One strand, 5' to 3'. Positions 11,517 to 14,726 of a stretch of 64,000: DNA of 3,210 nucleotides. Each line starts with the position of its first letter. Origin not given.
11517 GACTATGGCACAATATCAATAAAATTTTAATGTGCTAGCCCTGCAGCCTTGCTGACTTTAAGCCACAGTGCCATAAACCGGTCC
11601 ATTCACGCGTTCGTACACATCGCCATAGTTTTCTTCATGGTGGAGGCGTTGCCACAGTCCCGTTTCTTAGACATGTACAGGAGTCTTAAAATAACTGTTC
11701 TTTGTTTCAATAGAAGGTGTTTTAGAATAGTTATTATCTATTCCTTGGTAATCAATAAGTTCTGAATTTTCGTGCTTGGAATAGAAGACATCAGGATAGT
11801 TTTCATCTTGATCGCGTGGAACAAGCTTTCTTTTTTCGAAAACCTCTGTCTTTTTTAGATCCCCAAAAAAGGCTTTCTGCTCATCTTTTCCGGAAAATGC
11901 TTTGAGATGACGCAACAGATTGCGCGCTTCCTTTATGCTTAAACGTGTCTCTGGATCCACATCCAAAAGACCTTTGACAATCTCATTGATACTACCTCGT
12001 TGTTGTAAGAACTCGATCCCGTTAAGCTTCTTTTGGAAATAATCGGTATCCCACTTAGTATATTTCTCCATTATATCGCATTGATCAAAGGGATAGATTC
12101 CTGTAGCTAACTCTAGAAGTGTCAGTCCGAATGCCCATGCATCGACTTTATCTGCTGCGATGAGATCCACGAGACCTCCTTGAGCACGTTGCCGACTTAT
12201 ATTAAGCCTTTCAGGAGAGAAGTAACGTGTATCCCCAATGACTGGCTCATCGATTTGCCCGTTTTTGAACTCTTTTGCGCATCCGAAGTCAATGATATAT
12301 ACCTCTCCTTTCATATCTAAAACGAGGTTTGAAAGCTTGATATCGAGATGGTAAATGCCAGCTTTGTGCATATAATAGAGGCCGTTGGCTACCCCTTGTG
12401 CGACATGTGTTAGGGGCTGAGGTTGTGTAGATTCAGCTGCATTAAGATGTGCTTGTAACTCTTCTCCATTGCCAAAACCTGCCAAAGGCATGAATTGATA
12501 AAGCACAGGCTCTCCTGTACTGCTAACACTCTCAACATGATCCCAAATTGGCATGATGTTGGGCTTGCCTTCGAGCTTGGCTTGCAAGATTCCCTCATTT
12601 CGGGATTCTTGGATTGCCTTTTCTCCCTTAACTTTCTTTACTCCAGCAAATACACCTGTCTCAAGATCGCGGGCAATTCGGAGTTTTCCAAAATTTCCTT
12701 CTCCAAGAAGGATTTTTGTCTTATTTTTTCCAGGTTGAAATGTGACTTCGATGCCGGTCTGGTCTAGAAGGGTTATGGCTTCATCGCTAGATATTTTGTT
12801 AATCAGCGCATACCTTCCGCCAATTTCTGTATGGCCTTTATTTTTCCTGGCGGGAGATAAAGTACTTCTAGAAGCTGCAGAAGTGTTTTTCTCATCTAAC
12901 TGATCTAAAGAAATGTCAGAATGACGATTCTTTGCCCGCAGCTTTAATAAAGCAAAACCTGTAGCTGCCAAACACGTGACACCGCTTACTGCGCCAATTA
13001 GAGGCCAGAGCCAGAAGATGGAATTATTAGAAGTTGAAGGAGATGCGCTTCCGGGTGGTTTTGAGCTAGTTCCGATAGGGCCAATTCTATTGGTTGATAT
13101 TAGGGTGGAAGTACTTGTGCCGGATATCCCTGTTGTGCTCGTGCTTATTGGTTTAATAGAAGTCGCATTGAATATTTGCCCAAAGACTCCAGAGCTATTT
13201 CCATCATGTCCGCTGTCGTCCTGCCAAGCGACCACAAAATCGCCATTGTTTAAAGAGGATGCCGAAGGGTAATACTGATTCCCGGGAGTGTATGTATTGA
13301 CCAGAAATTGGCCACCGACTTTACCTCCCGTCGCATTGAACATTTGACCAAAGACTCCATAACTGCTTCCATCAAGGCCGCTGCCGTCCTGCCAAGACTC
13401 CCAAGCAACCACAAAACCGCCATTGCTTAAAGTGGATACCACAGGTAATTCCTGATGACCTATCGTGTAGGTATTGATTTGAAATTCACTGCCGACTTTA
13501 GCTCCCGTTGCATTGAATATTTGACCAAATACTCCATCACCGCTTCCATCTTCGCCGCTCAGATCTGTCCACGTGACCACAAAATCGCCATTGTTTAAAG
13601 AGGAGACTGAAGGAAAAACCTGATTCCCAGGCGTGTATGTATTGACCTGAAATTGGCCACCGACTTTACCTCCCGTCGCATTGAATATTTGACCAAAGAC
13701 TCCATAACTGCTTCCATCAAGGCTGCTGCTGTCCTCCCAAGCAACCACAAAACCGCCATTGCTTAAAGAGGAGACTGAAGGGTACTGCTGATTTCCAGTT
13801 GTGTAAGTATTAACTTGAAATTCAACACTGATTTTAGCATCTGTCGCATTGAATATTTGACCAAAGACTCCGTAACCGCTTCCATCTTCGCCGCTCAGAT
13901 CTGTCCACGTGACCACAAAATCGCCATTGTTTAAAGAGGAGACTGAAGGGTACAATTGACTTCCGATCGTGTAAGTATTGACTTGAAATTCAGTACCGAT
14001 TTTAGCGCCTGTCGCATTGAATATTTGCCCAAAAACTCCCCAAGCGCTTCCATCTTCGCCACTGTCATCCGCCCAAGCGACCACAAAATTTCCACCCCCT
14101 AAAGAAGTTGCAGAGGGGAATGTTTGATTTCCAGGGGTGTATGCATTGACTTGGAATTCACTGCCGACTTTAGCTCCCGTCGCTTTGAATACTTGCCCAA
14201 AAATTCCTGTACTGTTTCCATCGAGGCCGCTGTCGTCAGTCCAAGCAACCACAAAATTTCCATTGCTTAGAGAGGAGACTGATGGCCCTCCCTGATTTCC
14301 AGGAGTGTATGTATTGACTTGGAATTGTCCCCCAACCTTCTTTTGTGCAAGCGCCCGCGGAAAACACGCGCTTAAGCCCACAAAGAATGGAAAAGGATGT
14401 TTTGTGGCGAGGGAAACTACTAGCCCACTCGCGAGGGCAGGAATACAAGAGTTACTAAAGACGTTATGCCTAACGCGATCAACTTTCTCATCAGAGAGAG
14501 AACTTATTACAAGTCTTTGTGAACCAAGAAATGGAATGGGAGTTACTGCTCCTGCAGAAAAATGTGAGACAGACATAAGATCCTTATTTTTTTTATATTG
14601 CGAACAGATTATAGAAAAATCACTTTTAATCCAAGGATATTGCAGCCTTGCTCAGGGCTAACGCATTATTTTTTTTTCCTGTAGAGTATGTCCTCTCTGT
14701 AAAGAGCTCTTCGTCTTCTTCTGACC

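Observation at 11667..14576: Type I (eukaryote-like) receptor kinase topology in a bacterium: N-terminal ectodomain, TM, C-terminal Hanks kinase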

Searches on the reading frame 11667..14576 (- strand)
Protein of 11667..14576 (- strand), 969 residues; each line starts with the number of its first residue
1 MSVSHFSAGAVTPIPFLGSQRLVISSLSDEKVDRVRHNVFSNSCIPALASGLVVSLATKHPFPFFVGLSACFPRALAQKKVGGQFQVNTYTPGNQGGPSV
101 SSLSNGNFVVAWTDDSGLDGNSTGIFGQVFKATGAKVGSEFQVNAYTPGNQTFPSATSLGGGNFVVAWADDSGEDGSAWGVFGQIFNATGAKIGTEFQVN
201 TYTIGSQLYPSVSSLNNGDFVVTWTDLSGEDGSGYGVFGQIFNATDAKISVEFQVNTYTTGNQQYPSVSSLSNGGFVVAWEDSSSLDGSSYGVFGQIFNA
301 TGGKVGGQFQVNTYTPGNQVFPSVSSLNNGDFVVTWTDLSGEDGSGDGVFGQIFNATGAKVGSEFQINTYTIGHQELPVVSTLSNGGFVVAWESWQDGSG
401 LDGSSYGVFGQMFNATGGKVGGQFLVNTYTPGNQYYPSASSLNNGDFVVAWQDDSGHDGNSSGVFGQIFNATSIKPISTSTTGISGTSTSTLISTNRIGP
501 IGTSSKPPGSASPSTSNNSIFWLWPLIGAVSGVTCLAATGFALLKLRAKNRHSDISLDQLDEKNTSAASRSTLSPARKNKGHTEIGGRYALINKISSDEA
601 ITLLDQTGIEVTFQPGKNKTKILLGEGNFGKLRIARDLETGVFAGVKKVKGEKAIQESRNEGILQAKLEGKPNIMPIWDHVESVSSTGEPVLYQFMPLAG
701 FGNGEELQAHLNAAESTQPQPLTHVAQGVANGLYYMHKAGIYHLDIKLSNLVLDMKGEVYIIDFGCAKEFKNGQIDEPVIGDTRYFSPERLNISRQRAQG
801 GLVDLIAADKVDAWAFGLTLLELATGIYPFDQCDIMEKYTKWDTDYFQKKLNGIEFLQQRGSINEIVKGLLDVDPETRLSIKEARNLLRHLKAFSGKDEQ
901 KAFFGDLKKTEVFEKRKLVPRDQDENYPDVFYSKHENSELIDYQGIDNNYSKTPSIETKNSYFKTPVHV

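Call 3: search_protein_families(library=pfam, proteins=[window:11667-14576:-], max_evalue=0.01)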
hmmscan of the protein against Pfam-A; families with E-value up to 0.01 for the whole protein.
window:11667-14576:- (969 aa): 4 families
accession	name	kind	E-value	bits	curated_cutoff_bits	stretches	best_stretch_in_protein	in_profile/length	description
PF00069.31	Pkinase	-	2.4e-35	122.6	31.7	1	623-885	6-258/263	Protein kinase domain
PF07714.23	PK_Tyr_Ser-Thr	-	8.6e-15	55.2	23.1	1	623-884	6-254/258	Protein tyrosine and serine/threonine kinase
PF14531.12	Kinase-like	-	0.00011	22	25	1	735-833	160-254/289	Kinase-like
PF03843.18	Slp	-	0.0002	21.2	22.5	0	351-421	40-111/153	Outer membrane lipoprotein Slp family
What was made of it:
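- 11667..14576 (-): Complete receptor-like kinase gene A (969 aa). Pfam kinase match (call 3).
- On Hanks-type (ePK) protein kinase superfamily: 122.6 bits against a cut-off of 31.7 (call 3).
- On Eukaryotic TKL / RLK-Pelle receptor kinases: PF07714 55 bits against PF00069 122 bits (call 3).
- Checked: Pfam Pkinase matches residues 623-885 (E 2.4e-35, 122.6 bits; call 3).
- PF07714 scores far below PF00069 (call 3).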

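Call 4: search_protein_families(library=ncbifam, proteins=[window:11667-14576:-], max_evalue=0.01)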
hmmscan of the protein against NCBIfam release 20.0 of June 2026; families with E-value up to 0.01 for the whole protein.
window:11667-14576:- (969 aa): 16 families
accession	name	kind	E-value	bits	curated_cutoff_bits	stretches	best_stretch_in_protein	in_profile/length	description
NF033483.0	PknB_PASTA_kin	equivalog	7.7e-20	71.4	450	1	656-929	52-307/563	Stk1 family PASTA domain-containing Ser/Thr kinase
NF047741.1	antiphage_MADS6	equivalog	7.8e-13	47.8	460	1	658-901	242-470/612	methylation-associated defense system protein kinase MAD6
NF038150.1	lanthi_synth_IV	equivalog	3.6e-12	45.4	650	1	709-894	286-459/851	class IV lanthionine synthetase LanL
NF052427.1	StpK7MSMEG_1200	equivalog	3.4e-09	35.7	900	1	618-831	9-210/601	serine/threonine protein kinase StpK7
NF043056.1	T4SS_LegK1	equivalog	1.1e-07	30.8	550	1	740-902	209-368/516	Dot/Icm T4SS effector kinase LegK1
NF009651.0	PRK13184.1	equivalog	5.2e-07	28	839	1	671-883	61-282/932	serine/threonine-protein kinase PknD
NF038151.1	lanthi_synth_III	equivalog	1.3e-06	27.1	575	1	723-876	339-484/833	class III lanthionine synthetase LanKC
NF053615.1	SerThrKinAfsKStmc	equivalog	2.3e-06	26.6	1300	1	719-832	111-215/809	protein serine/threonine kinase AfsK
TIGR03724.2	arch_bud32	equivalog_domain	2.5e-06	27.1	125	1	716-769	88-133/193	KEOPS complex kinase/ATPase Bud32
NF011461.0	PRK14879.1-2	equivalog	5.3e-06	26.4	372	1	715-769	95-148/225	Kae1-associated kinase Bud32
NF011460.0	PRK14879.1-1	equivalog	1e-05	24.8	199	1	699-770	90-160/232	Kae1-associated kinase Bud32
NF002475.0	PRK01723.1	equivalog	1.4e-05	24.3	142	1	726-765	149-188/241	3-deoxy-D-manno-octulosonic acid kinase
NF011464.0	PRK14879.1-7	equivalog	6.2e-05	22.8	246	1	723-768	106-150/221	Kae1-associated kinase Bud32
NF011463.0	PRK14879.1-4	equivalog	0.00035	20.1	188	1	703-776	101-168/237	Kae1-associated kinase Bud32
NF011462.0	PRK14879.1-3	equivalog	0.00089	19.1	174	1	735-767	97-128/192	Kae1-associated kinase Bud32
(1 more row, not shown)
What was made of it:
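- Closest known: PknB/Stk1 PASTA kinases, and chlamydial PknD/Pkn1. Different: NCBIfam scores are far below the cut-offs (71/450 for PknB_PASTA, 28/839 for PknD; call 4).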

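Call 6: find_homologous_proteins(query=window:11667-14576:-)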
Query window:11667-14576:- (969 aa): 7552 proteins with E <= 0.001 among 8000 candidates; the best 120 are listed.
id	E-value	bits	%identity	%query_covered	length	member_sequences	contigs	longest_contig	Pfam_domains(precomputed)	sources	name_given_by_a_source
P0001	0.0e+0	1476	46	40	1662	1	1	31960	PF04616.21,PF22549.2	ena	-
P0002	0.0e+0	1393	41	40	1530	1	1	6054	-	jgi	jgi:hypothetical protein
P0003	0.0e+0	1273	62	100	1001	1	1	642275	PF07714.24,PF00069.32,PF14531.13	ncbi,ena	-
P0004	0.0e+0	1156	41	43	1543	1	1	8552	PF24051.2,PF04616.21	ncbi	ncbi:MAG: hypothetical protein AAF624_12320, partial [Bacteroidota bacterium]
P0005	0.0e+0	1081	42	40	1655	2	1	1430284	PF26462.1,PF04234.19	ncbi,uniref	ncbi:hypothetical protein PPNSA23_41630 [Phyllobacterium phragmitis]|uniref:Uncharacterized protein 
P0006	0.0e+0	1029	61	49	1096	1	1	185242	PF07714.24,PF00069.32,PF14531.13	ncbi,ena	-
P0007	1.9e-271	922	37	43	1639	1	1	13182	-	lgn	-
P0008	6.0e-267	907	43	41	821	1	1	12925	PF17417.9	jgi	-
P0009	1.1e-266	906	43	41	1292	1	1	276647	-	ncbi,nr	ncbi:MAG: hypothetical protein GY804_08490, partial [Alphaproteobacteria bacterium]|nr:hypothetical 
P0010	1.1e-265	903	44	41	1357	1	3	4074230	PF00353.26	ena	-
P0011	5.4e-264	897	47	92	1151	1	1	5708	PF07714.24,PF00069.32,PF14531.13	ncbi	-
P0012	1.3e-252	859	41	43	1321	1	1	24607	PF22847.3,PF18962.8,PF19007.8,PF04616.21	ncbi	ncbi:MAG: T9SS type A sorting domain-containing protein [Bacteroidota bacterium]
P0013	1.8e-252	859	44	41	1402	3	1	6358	PF17417.9,PF22847.3,PF18962.8,PF04616.21,PF04234.19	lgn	-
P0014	1.7e-245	836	48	40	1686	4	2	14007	PF00353.26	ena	-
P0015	4.1e-244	831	44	40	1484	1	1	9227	PF26862.1,PF00353.26,PF04234.19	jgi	jgi:hypothetical protein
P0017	1.1e-237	810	50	44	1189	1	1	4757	PF00069.32,PF14531.13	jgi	-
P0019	6.3e-226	771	63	58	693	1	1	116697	-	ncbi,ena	-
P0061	1.3e-195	671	52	44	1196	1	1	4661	PF07714.24,PF00069.32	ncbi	-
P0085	2.7e-188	646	42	93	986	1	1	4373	PF07714.24,PF00069.32,PF14531.13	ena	-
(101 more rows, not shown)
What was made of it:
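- On 7-bladed beta-propeller (CylK-like bacterial extracellular repeat): RTX, T9SS, cadherin and dockerin partner domains in homologs (call 6).
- Propeller homologs elsewhere carry RTX, T9SS, cadherin or dockerin modules, so this is an extracytoplasmic domain (call 6).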

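Call 10: find_encoding_contigs(protein=P0003, flank=10000, max_places=3)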
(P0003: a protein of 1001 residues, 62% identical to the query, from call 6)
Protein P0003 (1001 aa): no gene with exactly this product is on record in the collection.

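Call 17: list_cluster_members(proteins=[P0019, P0003, P0006, P0121, P0011, P0085, P0017, P0061, P0128, window:11667-14576:-])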
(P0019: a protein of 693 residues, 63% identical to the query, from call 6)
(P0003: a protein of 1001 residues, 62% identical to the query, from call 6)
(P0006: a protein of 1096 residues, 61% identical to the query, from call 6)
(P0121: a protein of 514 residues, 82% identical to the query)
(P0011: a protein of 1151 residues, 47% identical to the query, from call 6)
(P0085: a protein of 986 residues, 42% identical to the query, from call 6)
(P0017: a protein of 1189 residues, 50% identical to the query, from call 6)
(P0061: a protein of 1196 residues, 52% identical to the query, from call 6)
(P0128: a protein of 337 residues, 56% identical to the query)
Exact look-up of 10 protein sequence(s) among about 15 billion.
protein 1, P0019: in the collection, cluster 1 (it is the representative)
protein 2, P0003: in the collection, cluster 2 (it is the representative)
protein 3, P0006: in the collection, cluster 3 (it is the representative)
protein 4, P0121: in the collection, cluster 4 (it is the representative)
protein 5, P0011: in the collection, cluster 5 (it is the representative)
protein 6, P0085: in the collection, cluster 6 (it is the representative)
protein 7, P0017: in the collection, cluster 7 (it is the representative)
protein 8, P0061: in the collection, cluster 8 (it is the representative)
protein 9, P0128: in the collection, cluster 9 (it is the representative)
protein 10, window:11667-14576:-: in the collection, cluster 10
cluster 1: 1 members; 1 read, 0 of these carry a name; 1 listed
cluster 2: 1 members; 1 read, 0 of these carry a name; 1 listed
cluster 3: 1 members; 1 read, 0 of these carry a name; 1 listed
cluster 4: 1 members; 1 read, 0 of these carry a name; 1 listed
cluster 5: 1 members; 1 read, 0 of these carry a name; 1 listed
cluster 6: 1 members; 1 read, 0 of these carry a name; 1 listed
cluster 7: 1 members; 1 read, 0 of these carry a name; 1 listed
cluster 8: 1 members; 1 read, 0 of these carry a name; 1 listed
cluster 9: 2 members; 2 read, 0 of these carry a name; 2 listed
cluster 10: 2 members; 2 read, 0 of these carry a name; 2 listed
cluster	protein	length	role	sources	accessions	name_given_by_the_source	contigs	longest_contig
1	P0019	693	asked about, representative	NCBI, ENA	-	-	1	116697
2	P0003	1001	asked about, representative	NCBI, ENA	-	-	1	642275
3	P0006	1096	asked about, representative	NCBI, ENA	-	-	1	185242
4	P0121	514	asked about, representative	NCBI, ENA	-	-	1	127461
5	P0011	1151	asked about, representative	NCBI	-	-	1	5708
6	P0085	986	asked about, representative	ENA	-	-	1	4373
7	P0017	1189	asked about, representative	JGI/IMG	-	-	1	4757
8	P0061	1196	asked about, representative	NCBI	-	-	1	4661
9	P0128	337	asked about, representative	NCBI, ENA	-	-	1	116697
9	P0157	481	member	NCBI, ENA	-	-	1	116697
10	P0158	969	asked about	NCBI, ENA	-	-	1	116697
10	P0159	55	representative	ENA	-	-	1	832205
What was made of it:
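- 11667..14576 (-): The exact sequence is in the public collection as P0158 (call 17).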

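Call 18: find_encoding_contigs(protein=window:11667-14576:-, flank=3000, max_places=3)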
Protein window:11667-14576:- (969 aa): no gene with exactly this product is on record in the collection.

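Call 19: find_encoding_contigs(protein=P0006, flank=10000, max_places=3)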
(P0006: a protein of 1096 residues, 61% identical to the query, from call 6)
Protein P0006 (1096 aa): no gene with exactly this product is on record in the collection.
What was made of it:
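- Tried and rejected: Look-ups of encoding contigs for A, P0003 and P0006 returned nothing (calls 10, 18, 19).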

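Call 39: search_protein_families(library=pfam, proteins=[P0157], max_evalue=0.001)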
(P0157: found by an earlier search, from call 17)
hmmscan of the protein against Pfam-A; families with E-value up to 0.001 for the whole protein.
P0157 (481 aa): 5 families
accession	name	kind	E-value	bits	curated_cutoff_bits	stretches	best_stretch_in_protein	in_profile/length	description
PF00069.31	Pkinase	-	3.9e-41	141.6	31.7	1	147-412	4-259/263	Protein kinase domain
PF07714.23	PK_Tyr_Ser-Thr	-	1e-14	54.9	23.1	1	149-362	6-211/258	Protein tyrosine and serine/threonine kinase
PF14531.12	Kinase-like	-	6.6e-11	42.4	25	1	236-404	131-289/289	Kinase-like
PF03109.22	ABC1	-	0.00013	21.6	22.9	1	238-298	162-219/244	ABC1 atypical kinase-like domain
PF01636.29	APH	-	0.00025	21.3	23.2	1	243-293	150-197/239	Phosphotransferase enzyme family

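Call 40: predict_structure(alignment_id=A2)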
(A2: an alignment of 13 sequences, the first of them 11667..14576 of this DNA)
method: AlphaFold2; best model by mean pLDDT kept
length: 969 residues; sequences in the alignment: 13
mean_pLDDT: 68.1   pTM: 0.46
mean pLDDT of the five models: 68.1, 67.2, 66.7, 66.4, 65.2
residues with pLDDT >= 90: 167; 70-90: 414; 50-70: 154; < 50: 234
segments of 3 or more residues with pLDDT < 50: 1-43, 59-61, 71-77, 397-404, 474-573, 579-581, 624-631, 913-969
pLDDT, mean of each block of 10 residues (from residue 1): 25 27 31 34 51 55 54 43 72 82 91 76 85 85 72 91 90 72 90 85 73 90 82 75 85 71 87 90 73 89 84 74 91 90 72 89 76 79 88 65 62 84 67 81 88 72 84 43 23 24 23 23 29 28 31 28 28 46 70 77 70 69 44 73 79 78 83 84 62 77 75 69 92 93 85 81 80 74 81 77 85 93 84 68 87 88 91 94 93 85 77 42 32 33 26 27 26
secondary structure, 60 per line:
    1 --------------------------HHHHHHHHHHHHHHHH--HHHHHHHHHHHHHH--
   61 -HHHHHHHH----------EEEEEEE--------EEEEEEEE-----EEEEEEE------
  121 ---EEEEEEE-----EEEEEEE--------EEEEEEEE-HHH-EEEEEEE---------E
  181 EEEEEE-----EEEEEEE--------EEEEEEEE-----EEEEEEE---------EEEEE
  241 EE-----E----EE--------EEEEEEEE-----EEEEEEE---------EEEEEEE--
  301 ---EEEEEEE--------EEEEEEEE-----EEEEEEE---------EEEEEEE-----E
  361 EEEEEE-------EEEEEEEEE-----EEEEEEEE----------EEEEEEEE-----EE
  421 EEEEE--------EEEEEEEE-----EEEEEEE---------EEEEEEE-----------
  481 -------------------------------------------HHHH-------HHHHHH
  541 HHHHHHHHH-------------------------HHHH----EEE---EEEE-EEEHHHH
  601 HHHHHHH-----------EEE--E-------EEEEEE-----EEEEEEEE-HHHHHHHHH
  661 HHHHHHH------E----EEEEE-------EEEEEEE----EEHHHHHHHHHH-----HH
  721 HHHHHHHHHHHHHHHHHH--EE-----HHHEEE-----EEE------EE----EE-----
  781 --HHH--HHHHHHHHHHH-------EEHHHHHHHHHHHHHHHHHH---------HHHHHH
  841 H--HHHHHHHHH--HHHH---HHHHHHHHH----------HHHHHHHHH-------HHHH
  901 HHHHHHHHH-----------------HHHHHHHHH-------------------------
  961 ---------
elements in order (helices of 4 or more, strands of 3 or more residues): H27-42 H45-58 H62-69 E80-86 E95-102 E108-114 E124-130 E136-142 E151-158 E164-170 E180-186 E192-198 E207-214 E220-226 E236-242 E263-270 E276-282 E292-298 E304-310 E319-326 E332-338 E348-354 E360-366 E374-382 E388-395 E406-413 E419-425 E434-441 E447-453 E463-469 H524-527 H535-549 H575-578 E583-585 E589-592 E594-596 H597-607 E619-621 E632-637 E643-650 H652-667 E679-683 E691-697 H704-713 H719-738 E751-753 E759-761 H788-798 H808-825 H835-841 H844-852 H855-858 H862-870 H881-889 H897-909 H927-935
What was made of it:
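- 14463..14576 (-): Residues 1-38: conserved polar N-terminal peptide (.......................). Low-confidence helix in the AlphaFold2 model (call 40).
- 12945..13016 (-): Residues 521-544: the single strong transmembrane helix. Helix in the AlphaFold2 model (call 40).
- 11670..11921 (-): Residues 886-969: disordered C-terminal tail with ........, YSKTP and YFKTP motifs. pLDDT below 50 (call 40).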

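Call 52: fold_search(model_id=the predicted structure, library=pdb)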
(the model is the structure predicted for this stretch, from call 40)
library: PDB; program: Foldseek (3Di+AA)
matches with E <= 10: 2000; with E <= 0.001: 2000
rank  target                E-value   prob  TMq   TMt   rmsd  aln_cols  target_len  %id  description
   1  6ra7                  8.1e-15  1.00  0.26  0.77   3.4       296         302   18  Human tnik in complex with compound 9 (released 2019-11-06)
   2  6yg1_A                9.0e-15  1.00  0.25  0.70   8.6       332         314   20  Crystal structure of MKK7 (MAP2K7) in an active state, allosterically triggered by the N-terminal helix (released 2020-08-12)
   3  6yg1_C                1.0e-14  1.00  0.25  0.70   8.8       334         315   20  Crystal structure of MKK7 (MAP2K7) in an active state, allosterically triggered by the N-terminal helix (released 2020-08-12)
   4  6yg1_B                1.7e-14  1.00  0.25  0.72   8.8       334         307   20  Crystal structure of MKK7 (MAP2K7) in an active state, allosterically triggered by the N-terminal helix (released 2020-08-12)
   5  8r4v_A                3.2e-14  1.00  0.24  0.68   9.0       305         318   22  Structure of Salt-inducible kinase 3 in complex with inhibitor (released 2024-03-27)
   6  8zml_A                3.6e-14  1.00  0.25  0.74   4.2       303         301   19  Structure of TNIK with inhibitor (released 2025-05-28)
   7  7xzq_A                3.8e-14  1.00  0.27  0.80   3.3       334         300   16  Crystal structure of TNIK-thiopeptide TP1 complex (released 2022-10-26)
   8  7xzr_A                3.8e-14  1.00  0.26  0.78   3.5       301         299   18  Crystal structure of TNIK-AMPPNP-thiopeptide TP15 complex (released 2022-10-26)
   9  8r4v_B                3.8e-14  1.00  0.24  0.68   8.3       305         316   21  Structure of Salt-inducible kinase 3 in complex with inhibitor (released 2024-03-27)
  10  8r4v_C                3.8e-14  1.00  0.24  0.68   9.2       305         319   22  Structure of Salt-inducible kinase 3 in complex with inhibitor (released 2024-03-27)
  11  8r4o_G                4.2e-14  1.00  0.23  0.64  11.2       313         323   22  Salt inducible kinase 3 in complex with inhibitor (released 2024-03-27)
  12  7xzr_B                4.5e-14  1.00  0.25  0.76   3.8       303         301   18  Crystal structure of TNIK-AMPPNP-thiopeptide TP15 complex (released 2022-10-26)
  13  8r4q_K                4.7e-14  1.00  0.23  0.63   9.7       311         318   22  Salt inducible kinase 3 in complex with inhibitor (released 2024-03-27)
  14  3iw4_B                4.7e-14  1.00  0.23  0.63   6.7       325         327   24  Crystal structure of PKC alpha in complex with NVP-AEB071 (released 2009-11-03)
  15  3iec_B                5.5e-14  1.00  0.23  0.65  12.8       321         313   22  Helicobacter pylori CagA Inhibits PAR1/MARK Family Kinases by Mimicking Host Substrates (released 2009-12-08)
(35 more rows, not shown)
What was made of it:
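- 11922..12710 (-): Residues 623-885: Hanks-type Ser/Thr kinase domain, non-RD (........), all catalytic residues present. Structural matches to the ePK fold (call 52).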
